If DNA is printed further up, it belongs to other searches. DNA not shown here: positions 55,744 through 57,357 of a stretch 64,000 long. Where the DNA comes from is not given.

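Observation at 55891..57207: FHA-FHA-[2Fe-2S] ferredoxin fusion protein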

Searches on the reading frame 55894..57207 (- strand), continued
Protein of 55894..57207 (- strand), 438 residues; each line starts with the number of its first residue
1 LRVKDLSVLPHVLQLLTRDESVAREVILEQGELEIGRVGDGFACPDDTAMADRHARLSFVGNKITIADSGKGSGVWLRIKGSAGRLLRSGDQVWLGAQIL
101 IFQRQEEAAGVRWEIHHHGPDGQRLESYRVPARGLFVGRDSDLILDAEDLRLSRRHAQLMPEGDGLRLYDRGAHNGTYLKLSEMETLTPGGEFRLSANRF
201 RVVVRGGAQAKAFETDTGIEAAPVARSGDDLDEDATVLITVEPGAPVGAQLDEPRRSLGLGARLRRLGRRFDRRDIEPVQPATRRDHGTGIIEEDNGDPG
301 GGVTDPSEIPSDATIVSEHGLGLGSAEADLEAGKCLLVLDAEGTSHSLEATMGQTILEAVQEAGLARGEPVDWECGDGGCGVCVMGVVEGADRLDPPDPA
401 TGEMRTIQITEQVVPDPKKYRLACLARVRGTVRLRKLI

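Call 21: find_related_loci(query=A1, collection=genome_contigs, flank=8000)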
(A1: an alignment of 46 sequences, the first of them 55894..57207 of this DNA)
Query A1 (438 aa) in genome_contigs; peptide patterns used: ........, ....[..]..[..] (x = any residue, [..] = any of these).
27 stretches matched a pattern; 7 encode a relative of the query (tblastn E <= 1e-3); 7 distinct loci.
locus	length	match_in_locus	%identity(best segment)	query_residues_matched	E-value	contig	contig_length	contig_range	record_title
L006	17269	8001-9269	58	1-437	8e-142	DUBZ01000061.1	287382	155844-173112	MAG TPA_asm: Myxococcales bacterium isolate UWMA-0315 NODE_29_length_287382_cov_0.184936, whole genome shotgun sequence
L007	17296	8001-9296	47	30-438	4e-110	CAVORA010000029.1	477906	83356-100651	MAG: uncultured delta proteobacterium isolate MFD09964.bin.2.4 genome assembly, contig: contig_9809, whole genome shotgu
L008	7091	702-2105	46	12-437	9e-99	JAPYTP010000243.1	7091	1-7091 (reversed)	MAG: Myxococcota bacterium isolate PW6.metabat2.187 PW6_12288_length_7091_cov_8.448124, whole genome shotgun sequence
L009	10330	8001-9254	46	13-437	3e-98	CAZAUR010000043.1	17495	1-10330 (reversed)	MAG TPA_asm: uncultured Spirochaetaceae bacterium isolate binchicken_co46_630 genome assembly, contig: NODE_6014_length_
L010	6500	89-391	73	337-437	2e-44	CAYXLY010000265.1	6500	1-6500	MAG TPA_asm: uncultured Spirochaetaceae bacterium isolate binchicken_co13_458 genome assembly, contig: NODE_20044_length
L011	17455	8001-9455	47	13-437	2e-61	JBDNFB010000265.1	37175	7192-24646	MAG: Myxococcota bacterium isolate concoct.101.ELB k141_1651656, whole genome shotgun sequence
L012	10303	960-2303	46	6-437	2e-90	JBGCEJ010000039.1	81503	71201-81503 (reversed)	MAG: Myxococcota bacterium isolate SGMAG-50 contig39, whole genome shotgun sequence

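Call 26: search_protein_families(library=pfam, proteins=[P0062, P0068, P0036, P0058, P0016, P0013, P0053], max_evalue=0.01)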
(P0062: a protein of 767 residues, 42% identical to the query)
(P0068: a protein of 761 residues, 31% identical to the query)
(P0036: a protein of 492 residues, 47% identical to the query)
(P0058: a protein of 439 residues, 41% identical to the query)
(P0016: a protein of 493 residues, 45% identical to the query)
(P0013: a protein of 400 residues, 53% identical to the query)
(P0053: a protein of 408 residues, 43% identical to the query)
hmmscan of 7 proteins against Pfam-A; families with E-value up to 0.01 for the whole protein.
P0062 (767 aa): 9 families
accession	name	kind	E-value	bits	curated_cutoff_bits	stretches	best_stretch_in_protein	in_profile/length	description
PF13738.12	Pyr_redox_3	-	7.2e-19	68.6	30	1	31-345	2-305/305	Pyridine nucleotide-disulphide oxidoreductase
PF07992.20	Pyr_redox_2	-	5.4e-18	65.9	26.1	1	28-348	2-277/291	Pyridine nucleotide-disulphide oxidoreductase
PF00498.31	FHA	-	7.5e-17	62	20.7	2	546-604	3-66/67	FHA domain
PF16697.10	Yop-YscD_cpl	-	2e-11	44.5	33.2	2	439-516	11-91/94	Inner membrane component of T3SS, cytoplasmic domain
PF01266.30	DAO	-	0.00021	21.4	27.9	0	99-169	142-209/353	FAD dependent oxidoreductase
PF00111.32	Fer2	-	0.00039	20.7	21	1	699-758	30-77/77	2Fe-2S iron-sulfur cluster binding domain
PF12831.13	FAD_oxidored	-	0.00071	19.4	27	1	28-57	1-30/416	FAD dependent oxidoreductase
PF00890.30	FAD_binding_2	-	0.00088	19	20.4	0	28-57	1-30/414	FAD binding domain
PF03486.20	HI0933_like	-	0.0019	18.1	50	0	28-58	2-32/244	HI0933-like protein Rossmann domain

P0068 (761 aa): 10 families
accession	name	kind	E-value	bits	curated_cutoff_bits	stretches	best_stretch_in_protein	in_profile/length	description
PF07992.20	Pyr_redox_2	-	4e-21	76.1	26.1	1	26-369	2-277/291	Pyridine nucleotide-disulphide oxidoreductase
PF00498.31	FHA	-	4e-16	59.6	20.7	2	565-626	2-67/67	FHA domain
PF13738.12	Pyr_redox_3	-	7.9e-13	48.7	30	1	28-230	1-199/305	Pyridine nucleotide-disulphide oxidoreductase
PF16697.10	Yop-YscD_cpl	-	4.5e-10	40.1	33.2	2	446-536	1-92/94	Inner membrane component of T3SS, cytoplasmic domain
PF00111.32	Fer2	-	4.3e-05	23.8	21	1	673-751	5-77/77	2Fe-2S iron-sulfur cluster binding domain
PF00070.33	Pyr_redox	-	7.2e-05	23.7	22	0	27-64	2-39/82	Pyridine nucleotide-disulphide oxidoreductase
PF00890.30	FAD_binding_2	-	9.4e-05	22.2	20.4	1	26-55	1-30/414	FAD binding domain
PF12831.13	FAD_oxidored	-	0.00013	21.8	27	1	26-57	1-32/416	FAD dependent oxidoreductase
PF01266.30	DAO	-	0.0016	18.5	27.9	0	26-57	1-32/353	FAD dependent oxidoreductase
PF03486.20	HI0933_like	-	0.0028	17.6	50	0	26-56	2-32/244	HI0933-like protein Rossmann domain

P0036 (492 aa): 3 families
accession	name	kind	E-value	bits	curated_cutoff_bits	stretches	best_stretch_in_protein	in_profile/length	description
PF00498.31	FHA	-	1.8e-14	54.4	20.7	1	129-186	4-66/67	FHA domain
PF16697.10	Yop-YscD_cpl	-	8e-06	26.5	33.2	0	131-189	26-86/94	Inner membrane component of T3SS, cytoplasmic domain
PF00111.32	Fer2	-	5.1e-05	23.6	21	1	403-483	10-76/77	2Fe-2S iron-sulfur cluster binding domain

P0058 (439 aa): 3 families
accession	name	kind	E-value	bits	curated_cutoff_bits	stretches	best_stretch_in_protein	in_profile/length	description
PF00498.31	FHA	-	8.8e-12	45.7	20.7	2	129-187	2-65/67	FHA domain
PF16697.10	Yop-YscD_cpl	-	2.2e-10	41.1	33.2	2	23-100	13-91/94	Inner membrane component of T3SS, cytoplasmic domain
PF00111.32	Fer2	-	0.00019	21.8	21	1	344-429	5-76/77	2Fe-2S iron-sulfur cluster binding domain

P0016 (493 aa): 3 families
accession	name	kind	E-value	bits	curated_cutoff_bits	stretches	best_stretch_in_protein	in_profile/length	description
PF00498.31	FHA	-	8.5e-14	52.2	20.7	2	133-192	2-66/67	FHA domain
PF16697.10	Yop-YscD_cpl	-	5.1e-12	46.3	33.2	2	26-103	11-90/94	Inner membrane component of T3SS, cytoplasmic domain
PF00111.32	Fer2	-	4e-05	23.9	21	1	401-482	8-75/77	2Fe-2S iron-sulfur cluster binding domain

P0013 (400 aa): 3 families
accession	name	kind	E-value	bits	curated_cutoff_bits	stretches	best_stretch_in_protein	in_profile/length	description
PF00498.31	FHA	-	1.3e-11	45.2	20.7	1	134-192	3-66/67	FHA domain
PF16697.10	Yop-YscD_cpl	-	9.6e-09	35.8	33.2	1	30-105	15-92/94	Inner membrane component of T3SS, cytoplasmic domain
PF00111.32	Fer2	-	9.2e-05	22.7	21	1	307-390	6-76/77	2Fe-2S iron-sulfur cluster binding domain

P0053 (408 aa): 3 families
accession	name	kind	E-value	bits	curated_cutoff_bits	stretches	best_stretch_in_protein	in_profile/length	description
PF00498.31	FHA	-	3.5e-17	63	20.7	2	129-186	4-66/67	FHA domain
PF16697.10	Yop-YscD_cpl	-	1.8e-06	28.6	33.2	0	41-98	32-91/94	Inner membrane component of T3SS, cytoplasmic domain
PF00111.32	Fer2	-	0.00016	22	21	1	317-399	8-76/77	2Fe-2S iron-sulfur cluster binding domain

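Call 28: fold_search(model_id=the predicted structure, library=pdb)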
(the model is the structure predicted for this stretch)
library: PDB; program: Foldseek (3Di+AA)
matches with E <= 10: 725; with E <= 0.001: 16
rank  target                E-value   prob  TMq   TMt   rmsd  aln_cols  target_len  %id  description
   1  3poa_A                1.0e-04  1.00  0.17  0.74   8.5       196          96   13  Structural and functional analysis of phosphothreonine-dependent FHA domain interactions (released 2011-01-26)
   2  3po8                  1.1e-04  1.00  0.17  0.70   7.7       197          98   14  Structural and functional analysis of phosphothreonine-dependent FHA domain interactions (released 2011-01-26)
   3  3gqs_B                1.9e-04  1.00  0.18  0.73   4.6       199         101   12  Crystal structure of the FHA domain of CT664 protein from Chlamydia trachomatis (released 2009-04-07)
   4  6i2q_B                2.3e-04  1.00  0.13  0.52  11.3       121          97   26  Crystal structure of the wild-type SucA domain of Mycobacterium smegmatis KGD (alpha-ketoglutarate decarboxylase), in  (released 2019-05-22)
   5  3gqs_A                2.4e-04  1.00  0.19  0.77   4.3       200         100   13  Crystal structure of the FHA domain of CT664 protein from Chlamydia trachomatis (released 2009-04-07)
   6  5a8i                  3.5e-04  1.00  0.18  0.62   6.8       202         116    8  Crystal structure of the FHA domain of ArnA from Sulfolobus acidocaldarius (released 2016-06-22)
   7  3oun_A                4.3e-04  1.00  0.16  0.73   7.6       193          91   14  Crystal structure of the FhaA FHA domain complexed with the intracellular domain of Rv3910 (released 2012-02-08)
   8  6i2r_B                4.6e-04  1.00  0.19  0.82   4.5       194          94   11  Crystal structure of the SucA domain of Mycobacterium smegmatis KGD (alpha-ketoglutarate decarboxylase), mutant R802A, (released 2019-05-22)
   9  4qcj                  4.6e-04  1.00  0.13  0.51  11.5       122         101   21  Crystal Structure of OdhI from Corynebacterium glutamicum (released 2014-07-02)
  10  7rj3_B                6.3e-04  1.00  0.13  0.46  11.7       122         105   23  Crystal Structure of the Forkhead Associated (FHA) Domain of the Glycogen Accumulation Regulator (GarA) from Mycobacte (released 2021-07-28)
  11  6i2p_E                6.7e-04  1.00  0.20  0.75   5.7       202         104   11  Crystal structure of the Mycobacterium tuberculosis PknB kinase domain (L33E mutant) in complex with its substrate Gar (released 2019-05-22)
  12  8p5r_H                7.5e-04  1.00  0.13  0.52  11.2       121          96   23  Crystal structure of full-length, homohexameric 2-oxoglutarate dehydrogenase KGD from Mycobacterium smegmatis in compl (released 2023-08-16)
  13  7rj3_C                7.9e-04  1.00  0.13  0.50  11.6       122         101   24  Crystal Structure of the Forkhead Associated (FHA) Domain of the Glycogen Accumulation Regulator (GarA) from Mycobacte (released 2021-07-28)
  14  2lc1_MODEL_1_A        7.9e-04  1.00  0.13  0.48   9.4       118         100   21  Rv0020c_FHA Structure (released 2011-11-02)
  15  8p5r_G                8.3e-04  1.00  0.13  0.51  11.2       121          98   26  Crystal structure of full-length, homohexameric 2-oxoglutarate dehydrogenase KGD from Mycobacterium smegmatis in compl (released 2023-08-16)
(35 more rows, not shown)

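Call 34: search_protein_families(library=ncbifam, proteins=[P0062, P0068], max_evalue=0.01)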
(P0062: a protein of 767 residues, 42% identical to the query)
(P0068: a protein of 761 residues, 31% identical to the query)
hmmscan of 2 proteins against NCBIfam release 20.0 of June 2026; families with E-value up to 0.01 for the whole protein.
P0062 (767 aa): 18 families
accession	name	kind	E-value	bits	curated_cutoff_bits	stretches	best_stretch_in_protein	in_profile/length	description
NF041660.2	oxygluDhInhib_OdhI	equivalog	1e-20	73.9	200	2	546-609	60-125/130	oxoglutarate dehydrogenase inhibitor Odhl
TIGR04018.1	Bthiol_YpdA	hypoth_equivalog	7.2e-18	64.4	339.9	1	28-346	1-287/316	YpdA family putative bacillithiol disulfide reductase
NF049868.1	FhaB_Rv0019c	equivalog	9.5e-16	58.2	125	2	535-605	79-152/158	FHA domain-containing protein FhaB/FipA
NF052573.1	HisKinEspAMyxo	equivalog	2.9e-08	32.2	1400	1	535-611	39-119/755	serine histidine kinase EspA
TIGR01292.1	TRX_reduct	equivalog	1e-07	31.1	343.45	1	141-348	88-275/300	thioredoxin-disulfide reductase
TIGR01350.1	lipoamide_DH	equivalog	1.5e-05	24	408.8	0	28-58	3-33/461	dihydrolipoyl dehydrogenase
TIGR03140.1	AhpF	equivalog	1.5e-05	23.7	502.9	0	26-55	212-241/515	alkyl hydroperoxide reductase subunit F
NF033760.1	gliding_GltG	equivalog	1.5e-05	23.7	650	1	546-642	28-129/650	adventurous gliding motility protein GltG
TIGR03315.1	Se_ygfK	equivalog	1.8e-05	22.4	835.3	1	184-392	660-865/1012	putative selenate reductase subunit YgfK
TIGR02032.1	GG-red-SF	subfamily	9.5e-05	22.2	158.8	1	28-61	2-35/297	geranylgeranyl reductase family protein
TIGR03354.1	VI_FHA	hypoth_equivalog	0.00016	21.6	120.25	0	534-604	16-86/420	type VI secretion system-associated FHA domain protein TagH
NF049967.1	QhpG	equivalog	0.00048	19.2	240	1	29-58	1-30/423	flavin-dependent monooxygenase QhpG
NF006130.0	PRK08274.1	equivalog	0.00056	18.8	369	0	27-56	6-35/467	FAD-dependent tricarballylate dehydrogenase TcuA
NF003606.0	PRK05257.2-1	subfamily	0.0011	18.1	425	1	99-163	184-248/497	malate:quinone oxidoreductase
TIGR03143.1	AhpF_homolog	hypoth_equivalog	0.0021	16.7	687.65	0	26-61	4-39/555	putative alkyl hydroperoxide reductase F subunit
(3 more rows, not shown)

P0068 (761 aa): 24 families
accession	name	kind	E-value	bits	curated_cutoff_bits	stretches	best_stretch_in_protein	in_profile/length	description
TIGR04018.1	Bthiol_YpdA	hypoth_equivalog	1.4e-12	47.1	339.9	2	26-67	1-42/316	YpdA family putative bacillithiol disulfide reductase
NF049868.1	FhaB_Rv0019c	equivalog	2.3e-12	47.3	125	1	563-630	87-156/158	FHA domain-containing protein FhaB/FipA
NF041660.2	oxygluDhInhib_OdhI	equivalog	1.7e-11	44.1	200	1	566-631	60-126/130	oxoglutarate dehydrogenase inhibitor Odhl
TIGR01350.1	lipoamide_DH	equivalog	7.6e-08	31.5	408.8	1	26-55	3-32/461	dihydrolipoyl dehydrogenase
NF006130.0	PRK08274.1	equivalog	2.1e-06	26.8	369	0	25-54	6-35/467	FAD-dependent tricarballylate dehydrogenase TcuA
TIGR03140.1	AhpF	equivalog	2.6e-06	26.3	502.9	0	23-53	211-241/515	alkyl hydroperoxide reductase subunit F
TIGR01292.1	TRX_reduct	equivalog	4.8e-06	25.6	343.45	0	148-262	96-203/300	thioredoxin-disulfide reductase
NF052573.1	HisKinEspAMyxo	equivalog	7.5e-06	24.2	1400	1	552-634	37-121/755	serine histidine kinase EspA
NF009410.0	PRK12771.1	subfamily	1.9e-05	23.4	516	0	156-370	227-422/566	NAD(P)-binding protein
NF004776.0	PRK06116.1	equivalog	2.9e-05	23.3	480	0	148-232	127-204/450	glutathione-disulfide reductase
TIGR01421.1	gluta_reduc_1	equivalog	5.5e-05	22.5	556.15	0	26-57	4-35/450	glutathione-disulfide reductase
NF058606.1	GlBtMonoRdsGbcB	equivalog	6.7e-05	21.9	500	1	659-757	270-361/362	glycine betaine monooxygenase reductase subunit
NF049967.1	QhpG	equivalog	9.9e-05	21.4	240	1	27-55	1-29/423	flavin-dependent monooxygenase QhpG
NF007964.0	PRK10684.1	equivalog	0.00032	19.8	383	1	660-717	245-300/333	NADH oxidoreductase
TIGR02032.1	GG-red-SF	subfamily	0.00036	20.3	158.8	1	26-58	2-34/297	geranylgeranyl reductase family protein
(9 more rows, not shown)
